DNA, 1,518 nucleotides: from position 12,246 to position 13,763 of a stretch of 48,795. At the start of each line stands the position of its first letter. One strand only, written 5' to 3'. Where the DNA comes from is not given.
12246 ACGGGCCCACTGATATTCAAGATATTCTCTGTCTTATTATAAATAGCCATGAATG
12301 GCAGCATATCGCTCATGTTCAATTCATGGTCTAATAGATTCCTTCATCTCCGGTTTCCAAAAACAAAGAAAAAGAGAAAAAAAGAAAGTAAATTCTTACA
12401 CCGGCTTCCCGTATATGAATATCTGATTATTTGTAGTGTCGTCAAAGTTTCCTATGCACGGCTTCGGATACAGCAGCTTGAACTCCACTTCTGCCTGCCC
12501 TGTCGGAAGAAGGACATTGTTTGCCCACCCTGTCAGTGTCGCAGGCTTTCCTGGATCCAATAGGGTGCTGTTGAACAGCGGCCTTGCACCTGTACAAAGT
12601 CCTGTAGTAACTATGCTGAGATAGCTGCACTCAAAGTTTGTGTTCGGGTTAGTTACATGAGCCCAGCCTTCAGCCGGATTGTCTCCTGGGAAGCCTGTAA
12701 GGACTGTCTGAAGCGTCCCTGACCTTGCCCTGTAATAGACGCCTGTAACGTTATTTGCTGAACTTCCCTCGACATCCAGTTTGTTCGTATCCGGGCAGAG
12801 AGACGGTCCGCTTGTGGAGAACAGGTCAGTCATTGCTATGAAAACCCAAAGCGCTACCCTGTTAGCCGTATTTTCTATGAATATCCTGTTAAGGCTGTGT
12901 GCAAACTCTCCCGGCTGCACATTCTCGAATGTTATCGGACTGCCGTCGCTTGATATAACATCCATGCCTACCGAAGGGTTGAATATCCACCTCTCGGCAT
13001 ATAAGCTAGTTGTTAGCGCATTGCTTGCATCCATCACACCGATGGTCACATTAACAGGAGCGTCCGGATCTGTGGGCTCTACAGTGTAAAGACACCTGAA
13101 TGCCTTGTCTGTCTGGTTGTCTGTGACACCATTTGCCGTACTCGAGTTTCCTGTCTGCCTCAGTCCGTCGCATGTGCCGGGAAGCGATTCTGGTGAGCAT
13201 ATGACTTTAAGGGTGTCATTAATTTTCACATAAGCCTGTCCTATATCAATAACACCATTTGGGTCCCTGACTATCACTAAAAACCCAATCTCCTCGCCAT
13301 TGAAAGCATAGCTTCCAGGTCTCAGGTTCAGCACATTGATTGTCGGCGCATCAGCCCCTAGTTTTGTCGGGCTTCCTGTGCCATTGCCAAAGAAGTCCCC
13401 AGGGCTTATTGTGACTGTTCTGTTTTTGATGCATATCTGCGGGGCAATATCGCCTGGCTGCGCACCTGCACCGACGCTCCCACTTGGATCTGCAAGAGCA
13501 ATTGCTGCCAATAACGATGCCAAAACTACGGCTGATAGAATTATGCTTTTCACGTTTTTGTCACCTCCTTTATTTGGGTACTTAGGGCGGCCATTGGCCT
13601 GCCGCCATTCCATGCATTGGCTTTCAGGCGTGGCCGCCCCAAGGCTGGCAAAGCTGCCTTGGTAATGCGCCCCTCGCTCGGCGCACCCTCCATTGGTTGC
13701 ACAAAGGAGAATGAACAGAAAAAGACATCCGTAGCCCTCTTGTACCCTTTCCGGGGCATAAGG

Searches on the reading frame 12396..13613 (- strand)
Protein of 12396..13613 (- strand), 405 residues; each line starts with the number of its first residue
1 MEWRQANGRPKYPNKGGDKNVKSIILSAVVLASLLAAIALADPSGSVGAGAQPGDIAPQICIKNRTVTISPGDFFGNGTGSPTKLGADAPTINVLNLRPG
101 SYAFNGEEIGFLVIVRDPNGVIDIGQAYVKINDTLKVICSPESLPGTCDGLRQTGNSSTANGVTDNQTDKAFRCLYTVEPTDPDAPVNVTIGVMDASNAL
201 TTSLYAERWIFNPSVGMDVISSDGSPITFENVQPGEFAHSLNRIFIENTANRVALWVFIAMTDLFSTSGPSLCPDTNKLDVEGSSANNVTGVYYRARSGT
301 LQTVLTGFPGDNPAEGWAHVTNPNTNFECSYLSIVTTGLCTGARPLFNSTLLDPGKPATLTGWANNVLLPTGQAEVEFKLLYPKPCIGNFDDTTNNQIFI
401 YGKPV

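Call 15: search_protein_families(library=pfam, proteins=[window:12396-13613:-])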
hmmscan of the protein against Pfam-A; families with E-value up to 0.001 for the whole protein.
window:12396-13613:- (405 aa): 0 families

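Call 40: find_encoding_contigs(protein=window:12396-13613:-, flank=8000, max_places=10)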
Protein window:12396-13613:- (405 aa): no gene with exactly this product is on record in the collection.
